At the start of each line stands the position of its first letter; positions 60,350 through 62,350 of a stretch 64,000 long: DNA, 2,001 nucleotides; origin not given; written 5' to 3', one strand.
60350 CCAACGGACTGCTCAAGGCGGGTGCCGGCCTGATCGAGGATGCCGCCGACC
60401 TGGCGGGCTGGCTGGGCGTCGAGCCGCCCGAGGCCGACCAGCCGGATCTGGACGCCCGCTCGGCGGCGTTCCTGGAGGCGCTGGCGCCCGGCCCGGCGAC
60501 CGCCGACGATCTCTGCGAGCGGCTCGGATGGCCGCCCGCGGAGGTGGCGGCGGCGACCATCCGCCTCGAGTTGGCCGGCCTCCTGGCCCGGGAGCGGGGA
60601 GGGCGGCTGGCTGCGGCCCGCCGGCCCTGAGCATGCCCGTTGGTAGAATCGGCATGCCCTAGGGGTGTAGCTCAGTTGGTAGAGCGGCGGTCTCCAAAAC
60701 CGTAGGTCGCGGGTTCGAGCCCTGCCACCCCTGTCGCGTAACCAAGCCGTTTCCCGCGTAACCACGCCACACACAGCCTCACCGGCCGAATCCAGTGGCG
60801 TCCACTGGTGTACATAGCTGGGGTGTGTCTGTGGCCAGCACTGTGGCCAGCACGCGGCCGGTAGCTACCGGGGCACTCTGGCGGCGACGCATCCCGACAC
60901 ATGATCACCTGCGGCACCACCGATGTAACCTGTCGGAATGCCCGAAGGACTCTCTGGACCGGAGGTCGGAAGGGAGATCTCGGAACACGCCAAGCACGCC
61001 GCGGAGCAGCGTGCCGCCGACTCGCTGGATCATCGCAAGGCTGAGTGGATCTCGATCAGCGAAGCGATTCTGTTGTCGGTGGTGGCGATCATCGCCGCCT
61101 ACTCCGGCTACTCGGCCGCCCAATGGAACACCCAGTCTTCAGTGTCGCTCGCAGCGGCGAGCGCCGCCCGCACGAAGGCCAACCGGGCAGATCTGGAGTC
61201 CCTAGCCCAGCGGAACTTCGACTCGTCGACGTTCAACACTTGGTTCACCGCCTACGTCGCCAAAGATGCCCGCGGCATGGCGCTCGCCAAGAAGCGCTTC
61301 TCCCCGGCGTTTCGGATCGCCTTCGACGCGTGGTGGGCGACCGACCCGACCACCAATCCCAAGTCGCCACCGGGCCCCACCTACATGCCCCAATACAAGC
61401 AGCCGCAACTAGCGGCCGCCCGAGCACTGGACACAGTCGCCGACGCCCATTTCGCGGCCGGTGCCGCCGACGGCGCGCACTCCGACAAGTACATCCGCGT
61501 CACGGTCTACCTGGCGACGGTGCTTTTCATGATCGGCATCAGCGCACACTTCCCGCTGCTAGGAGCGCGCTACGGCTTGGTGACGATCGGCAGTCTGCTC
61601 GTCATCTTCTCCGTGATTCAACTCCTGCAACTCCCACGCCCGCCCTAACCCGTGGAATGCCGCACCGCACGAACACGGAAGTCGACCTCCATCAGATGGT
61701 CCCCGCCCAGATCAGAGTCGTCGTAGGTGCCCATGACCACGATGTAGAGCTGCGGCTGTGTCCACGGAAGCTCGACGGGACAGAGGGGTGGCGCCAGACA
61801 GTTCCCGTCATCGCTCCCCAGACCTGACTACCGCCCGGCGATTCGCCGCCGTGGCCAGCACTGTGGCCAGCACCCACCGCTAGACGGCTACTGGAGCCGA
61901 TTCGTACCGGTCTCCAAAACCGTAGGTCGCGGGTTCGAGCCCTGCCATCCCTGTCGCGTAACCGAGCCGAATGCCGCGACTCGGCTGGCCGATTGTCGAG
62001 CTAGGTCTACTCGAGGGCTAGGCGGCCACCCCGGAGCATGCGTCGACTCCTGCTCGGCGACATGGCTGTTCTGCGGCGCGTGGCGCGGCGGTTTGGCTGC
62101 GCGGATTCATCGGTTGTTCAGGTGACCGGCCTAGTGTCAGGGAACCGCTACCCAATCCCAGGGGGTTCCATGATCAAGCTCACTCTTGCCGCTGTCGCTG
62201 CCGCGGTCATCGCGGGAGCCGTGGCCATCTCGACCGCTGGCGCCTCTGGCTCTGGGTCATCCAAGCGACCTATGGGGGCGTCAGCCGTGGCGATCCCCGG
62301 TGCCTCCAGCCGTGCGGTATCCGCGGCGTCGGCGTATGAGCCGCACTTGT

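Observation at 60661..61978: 62-bp direct repeat of the tRNA-Trp 3' half brackets a 1.2-kb insert with no integrase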

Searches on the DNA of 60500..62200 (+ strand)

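Call 51: search_dna_similar(query=window:60688-60900:+, collection=phages, mode=distant, max_evalue=0.001)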
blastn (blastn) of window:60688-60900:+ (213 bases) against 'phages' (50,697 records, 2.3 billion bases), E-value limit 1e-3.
Records with a match: 46; places in all: 46; records where one place covers at least 80% of the query: 0.
Best place of each record, by identity: 95-99% 1; 90-95% 2; 80-90% 43.
By first word of the organism name: Corynebacterium 14; Caulobacter 5; Streptomyces 5; Mycobacterium 5; Microbacterium 3; Bertelyvirus 2; Arthrobacter 2; Erwinia 2; Gordonia 2; Agrobacterium 2; and 4 more.
By host as written in the record: Corynebacterium vitaeruminis NCIB 9291 13; Caulobacter vibrioides CB15 7; Mycobacterium smegmatis mc2 155 3; - 2; Streptomyces xanthochromogenes NRRL B-5410 2; Erwinia amylovora ATCC 29780 2; Microbacterium paraoxydans NWU1 2; Streptomyces azureus NRRL B-2655 2; and 10 more.
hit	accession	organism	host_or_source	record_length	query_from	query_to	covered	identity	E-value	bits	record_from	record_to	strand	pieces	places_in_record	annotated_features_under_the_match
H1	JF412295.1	EBPR podovirus 2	-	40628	3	46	21%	95.5%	1e-10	72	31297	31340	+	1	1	trnW(CCA): tRNA-Trp | gp49: promoter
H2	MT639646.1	Microbacterium phage Rasputia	Microbacterium foliorum NRRL B-24224 SEA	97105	1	49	23%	84.3%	3e-5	55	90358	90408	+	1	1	147: tRNA-Trp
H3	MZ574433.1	Caulobacter phage RB23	Caulobacter vibrioides CB15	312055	1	46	22%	89.1%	2e-7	62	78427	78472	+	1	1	tRNA-Trp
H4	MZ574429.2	Caulobacter phage C1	Caulobacter vibrioides CB15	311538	1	46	22%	89.1%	2e-7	62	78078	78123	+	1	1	tRNA-Trp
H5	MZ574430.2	Caulobacter phage C2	Caulobacter vibrioides CB15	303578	1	46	22%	89.1%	2e-7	62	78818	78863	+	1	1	tRNA-Trp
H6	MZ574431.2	Caulobacter phage J4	Caulobacter vibrioides CB15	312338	1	46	22%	89.1%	2e-7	62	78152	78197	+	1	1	tRNA-Trp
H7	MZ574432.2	Caulobacter phage BL47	Caulobacter vibrioides CB15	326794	1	46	22%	89.1%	2e-7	62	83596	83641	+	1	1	tRNA-Trp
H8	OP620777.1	Bertelyvirus sp.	Caulobacter vibrioides CB15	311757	1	46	22%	89.1%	2e-7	62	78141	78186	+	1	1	tRNA-Trp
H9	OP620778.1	Bertelyvirus sp.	Caulobacter vibrioides CB15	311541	1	46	22%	89.1%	2e-7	62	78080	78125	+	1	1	tRNA-Trp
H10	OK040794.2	Arthrobacter phage Atuin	Arthrobacter globiformis NRRL B-2979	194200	1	46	22%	89.1%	2e-7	62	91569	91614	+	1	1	108: tRNA-Trp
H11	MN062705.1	Streptomyces phage Celia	Streptomyces xanthochromogenes NRRL ...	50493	1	46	22%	87.0%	3e-6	57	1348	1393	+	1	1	3: tRNA-Trp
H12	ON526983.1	Streptomyces phage VieEnRose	Streptomyces sanglieri UNT16F27A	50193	1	46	22%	87.0%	3e-6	57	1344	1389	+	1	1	3: tRNA-Trp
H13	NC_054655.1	Streptomyces phage Celia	Streptomyces xanthochromogenes NRRL ...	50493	1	46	22%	87.0%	3e-6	57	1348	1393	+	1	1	3: tRNA-Trp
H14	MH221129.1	Salmonella phage SPAsTU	Salmonella enterica serovar Paratyphi A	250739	1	46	22%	84.8%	1e-4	53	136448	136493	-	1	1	tRNA-Trp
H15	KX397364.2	Erwinia phage vB_EamM_Asesino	Erwinia amylovora ATCC 29780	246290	1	46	22%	84.8%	1e-4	53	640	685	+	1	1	tRNA-Trp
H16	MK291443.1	Paracoccus phage vB_PsuS_Psul1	Paracoccus sulfuroxidans JCM 14013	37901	1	46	22%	84.8%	1e-4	53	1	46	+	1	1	attachment site in tRNA-Trp(CCA)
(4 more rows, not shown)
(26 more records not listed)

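Call 59: get_annotated_region(hit=H16, flank=3000)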
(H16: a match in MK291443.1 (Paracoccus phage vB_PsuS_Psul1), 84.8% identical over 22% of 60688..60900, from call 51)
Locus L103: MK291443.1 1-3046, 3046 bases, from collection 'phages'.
description: Paracoccus phage vB_PsuS_Psul1, complete genome.
organism: Paracoccus phage vB_PsuS_Psul1 (NCBI taxid 2500569)
taxonomy: Viruses; Duplodnaviria; Heunggongvirae; Uroviricota; Caudoviricetes
host: Paracoccus sulfuroxidans JCM 14013; source: -; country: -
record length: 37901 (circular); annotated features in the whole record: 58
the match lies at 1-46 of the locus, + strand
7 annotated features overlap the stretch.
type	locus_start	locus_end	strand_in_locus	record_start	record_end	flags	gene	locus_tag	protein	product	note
misc_feature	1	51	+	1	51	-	-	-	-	-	attachment site in tRNA-Trp(CCA)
CDS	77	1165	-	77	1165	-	-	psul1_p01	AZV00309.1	integrase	tyrosine recombinase XerC/XerD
CDS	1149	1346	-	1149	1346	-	-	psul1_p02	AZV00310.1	hypothetical protein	-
CDS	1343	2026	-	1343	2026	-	-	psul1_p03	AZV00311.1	hypothetical protein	-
CDS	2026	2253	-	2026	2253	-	-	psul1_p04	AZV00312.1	hypothetical protein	-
CDS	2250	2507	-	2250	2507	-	-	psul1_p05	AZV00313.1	hypothetical protein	-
CDS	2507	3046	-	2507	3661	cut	-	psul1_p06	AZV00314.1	DNA polymerase III beta subunit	-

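Call 71: search_rna_families(source=window, start=60500, end=62200, threshold=evalue, max_evalue=1)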
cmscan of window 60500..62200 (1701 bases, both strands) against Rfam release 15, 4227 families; matches with E-value up to 1: 5.
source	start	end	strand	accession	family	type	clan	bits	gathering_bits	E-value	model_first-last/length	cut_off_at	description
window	60661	60733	+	RF00005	tRNA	Gene; tRNA;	CL00001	69.9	29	9.1e-15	1-71/71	no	tRNA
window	60610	60709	+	RF02553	YrlA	Gene; sRNA;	-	21.9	69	0.11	1-114/114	no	Y RNA-like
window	61407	61465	-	RF03847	mir-1538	Gene; miRNA;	-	20.7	78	0.52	1-58/58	no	mir-1538 microRNA precursor family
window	61892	61947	+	RF00005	tRNA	Gene; tRNA;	CL00001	19.5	29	0.66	6-65/71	no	tRNA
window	62075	62129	-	RF02044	CDKN2B-AS_2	Gene; lncRNA;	-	18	50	0.72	1-46/46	no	CDKN2B antisense RNA 1 convserved region 2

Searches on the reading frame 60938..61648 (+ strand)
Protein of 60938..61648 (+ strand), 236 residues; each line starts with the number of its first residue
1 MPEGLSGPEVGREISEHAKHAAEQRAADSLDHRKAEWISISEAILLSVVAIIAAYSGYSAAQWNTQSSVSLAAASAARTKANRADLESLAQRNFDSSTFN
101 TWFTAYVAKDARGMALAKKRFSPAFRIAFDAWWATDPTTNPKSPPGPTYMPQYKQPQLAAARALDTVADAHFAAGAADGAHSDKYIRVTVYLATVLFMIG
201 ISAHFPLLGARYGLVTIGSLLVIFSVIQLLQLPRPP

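Call 6: search_protein_families(library=pfam, proteins=[window:60938-61648:+], max_evalue=0.01)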
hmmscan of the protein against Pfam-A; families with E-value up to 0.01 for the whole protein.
window:60938-61648:+ (236 aa): 0 families

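Call 7: find_encoding_contigs(protein=window:60938-61648:+, flank=10000, max_places=10)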
Protein window:60938-61648:+ (236 aa): 1 contig read that carries it; 1 place shown.
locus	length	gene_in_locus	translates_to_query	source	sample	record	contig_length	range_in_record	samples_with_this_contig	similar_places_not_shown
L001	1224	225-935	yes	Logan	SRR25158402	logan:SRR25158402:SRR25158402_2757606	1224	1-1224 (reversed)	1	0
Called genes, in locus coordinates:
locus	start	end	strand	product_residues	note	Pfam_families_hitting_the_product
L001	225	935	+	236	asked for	-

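Call 12: find_homologous_proteins(query=window:60938-61648:+)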
Query window:60938-61648:+ (236 aa): 2384 proteins with E <= 0.001 among 5167 candidates; the best 120 are listed.
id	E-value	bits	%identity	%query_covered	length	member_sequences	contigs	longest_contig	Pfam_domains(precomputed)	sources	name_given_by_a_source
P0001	2.0e-136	471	93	100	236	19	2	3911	-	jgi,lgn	jgi:hypothetical protein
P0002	3.8e-125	434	85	100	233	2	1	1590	-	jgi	jgi:hypothetical protein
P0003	1.3e-123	429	84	100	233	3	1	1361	-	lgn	-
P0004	1.3e-121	422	83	100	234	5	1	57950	-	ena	-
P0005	5.5e-116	404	78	100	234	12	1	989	-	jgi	-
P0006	3.8e-114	398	77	100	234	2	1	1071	-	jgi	jgi:hypothetical protein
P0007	4.9e-113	394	76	100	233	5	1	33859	-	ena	-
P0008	9.4e-111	387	76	100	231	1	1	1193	-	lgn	-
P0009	4.4e-110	385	74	100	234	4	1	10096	-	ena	-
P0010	5.4e-110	384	76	100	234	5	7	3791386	-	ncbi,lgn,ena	-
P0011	1.2e-109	383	73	100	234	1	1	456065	-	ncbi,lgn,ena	-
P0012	9.9e-109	380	73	100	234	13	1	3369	-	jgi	jgi:hypothetical protein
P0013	1.9e-108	379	75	100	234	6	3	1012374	-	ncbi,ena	-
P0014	7.1e-107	374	73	100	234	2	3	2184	-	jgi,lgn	jgi:hypothetical protein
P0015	7.5e-107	374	74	100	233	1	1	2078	-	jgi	-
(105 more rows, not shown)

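Call 13: find_encoding_contigs(protein=P0001, flank=10000, max_places=4)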
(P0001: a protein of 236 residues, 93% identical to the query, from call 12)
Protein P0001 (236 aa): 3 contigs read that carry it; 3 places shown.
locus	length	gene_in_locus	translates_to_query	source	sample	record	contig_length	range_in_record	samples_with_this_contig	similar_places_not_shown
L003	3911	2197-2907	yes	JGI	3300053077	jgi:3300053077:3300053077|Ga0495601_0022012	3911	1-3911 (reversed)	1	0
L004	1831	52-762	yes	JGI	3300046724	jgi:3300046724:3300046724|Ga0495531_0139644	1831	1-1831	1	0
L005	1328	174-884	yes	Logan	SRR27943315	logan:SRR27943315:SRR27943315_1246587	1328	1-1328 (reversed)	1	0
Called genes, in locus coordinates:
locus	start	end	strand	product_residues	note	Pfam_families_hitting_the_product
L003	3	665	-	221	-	?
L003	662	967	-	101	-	PF05988:DUF899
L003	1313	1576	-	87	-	-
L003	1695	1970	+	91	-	-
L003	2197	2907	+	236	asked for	-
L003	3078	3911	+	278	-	?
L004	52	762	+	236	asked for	-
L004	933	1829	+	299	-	?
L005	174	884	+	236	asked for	-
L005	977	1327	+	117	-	?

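Call 14: find_encoding_contigs(protein=P0004, flank=10000, max_places=3)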
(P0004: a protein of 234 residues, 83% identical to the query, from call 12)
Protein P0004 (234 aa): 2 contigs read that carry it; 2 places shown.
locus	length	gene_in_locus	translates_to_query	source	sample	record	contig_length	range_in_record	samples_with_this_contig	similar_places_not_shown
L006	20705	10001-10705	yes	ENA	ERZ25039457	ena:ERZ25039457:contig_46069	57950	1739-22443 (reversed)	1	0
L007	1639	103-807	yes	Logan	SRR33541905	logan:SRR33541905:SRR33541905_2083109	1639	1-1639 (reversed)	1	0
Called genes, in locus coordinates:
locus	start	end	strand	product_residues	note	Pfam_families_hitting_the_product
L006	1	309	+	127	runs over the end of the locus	PF00582:Usp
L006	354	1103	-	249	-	PF01988:VIT1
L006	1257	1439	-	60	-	-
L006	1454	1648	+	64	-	-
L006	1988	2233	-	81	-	-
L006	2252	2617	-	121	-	PF00185:OTCace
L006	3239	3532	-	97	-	PF02274:ADI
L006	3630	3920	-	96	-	PF02274:ADI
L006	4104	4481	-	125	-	PF02274:ADI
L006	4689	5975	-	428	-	PF00324:AA_permease, PF13520:AA_permease_2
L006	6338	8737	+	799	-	PF09364:XFP_N, PF03894:XFP, PF09363:XFP_C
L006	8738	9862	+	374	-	PF00871:Acetate_kinase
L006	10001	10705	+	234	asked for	-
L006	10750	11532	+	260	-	PF04087:DUF389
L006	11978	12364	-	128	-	-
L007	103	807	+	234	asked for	-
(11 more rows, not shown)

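Call 15: find_encoding_contigs(protein=P0010, flank=10000, max_places=4)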
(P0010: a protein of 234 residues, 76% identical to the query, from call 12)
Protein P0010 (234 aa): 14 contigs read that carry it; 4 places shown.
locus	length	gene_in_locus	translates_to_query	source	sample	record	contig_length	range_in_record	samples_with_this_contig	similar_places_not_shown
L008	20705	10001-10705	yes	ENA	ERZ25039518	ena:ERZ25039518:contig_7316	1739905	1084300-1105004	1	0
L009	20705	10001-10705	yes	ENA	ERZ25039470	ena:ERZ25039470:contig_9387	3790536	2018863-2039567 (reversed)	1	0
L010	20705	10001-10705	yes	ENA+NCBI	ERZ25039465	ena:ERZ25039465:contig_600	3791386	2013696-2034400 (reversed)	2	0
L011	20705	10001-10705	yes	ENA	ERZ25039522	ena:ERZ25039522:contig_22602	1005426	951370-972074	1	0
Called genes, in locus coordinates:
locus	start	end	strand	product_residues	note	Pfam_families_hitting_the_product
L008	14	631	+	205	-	PF00578:AhpC-TSA, PF08534:Redoxin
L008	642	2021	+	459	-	PF03486:HI0933_like (faint), PF07992:Pyr_redox_2, PF13738:Pyr_redox_3 (weak), PF00070:Pyr_redox, PF02852:Pyr_redox_dim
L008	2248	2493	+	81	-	PF11578:DUF3237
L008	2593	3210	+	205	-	PF00106:adh_short, PF08659:KR (faint), PF13561:adh_short_C2, PF23441:SDR (weak)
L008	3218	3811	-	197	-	PF00300:His_Phos_1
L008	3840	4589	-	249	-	PF05988:DUF899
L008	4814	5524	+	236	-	-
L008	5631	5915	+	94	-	-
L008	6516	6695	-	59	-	-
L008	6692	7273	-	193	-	PF01425:Amidase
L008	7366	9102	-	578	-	PF00654:Voltage_CLC, PF00571:CBS (weak)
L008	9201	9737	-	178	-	PF00440:TetR_N, PF13977:TetR_C_6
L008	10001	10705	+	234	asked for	-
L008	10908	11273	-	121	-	-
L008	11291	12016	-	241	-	-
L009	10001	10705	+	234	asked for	-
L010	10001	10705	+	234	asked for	-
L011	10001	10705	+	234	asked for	-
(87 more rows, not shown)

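Call 46: search_protein_families(library=pfam, proteins=[window:60938-61648:+], max_evalue=10)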
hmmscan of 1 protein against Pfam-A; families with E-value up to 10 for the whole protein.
window:60938-61648:+ (236 aa): 0 families

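Call 47: search_protein_families(library=ncbifam, proteins=[window:60938-61648:+], max_evalue=1)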
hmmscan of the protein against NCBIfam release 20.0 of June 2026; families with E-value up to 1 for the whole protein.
window:60938-61648:+ (236 aa): 0 families

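Call 48: search_protein_families(library=phrogs, proteins=[window:60938-61648:+], max_evalue=0.1)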
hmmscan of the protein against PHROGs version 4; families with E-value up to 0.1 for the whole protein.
window:60938-61648:+ (236 aa): 1 family
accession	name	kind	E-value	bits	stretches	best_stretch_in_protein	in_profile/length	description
phrog_31649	-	unknown function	0.089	13.6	0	143-201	45-101/129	-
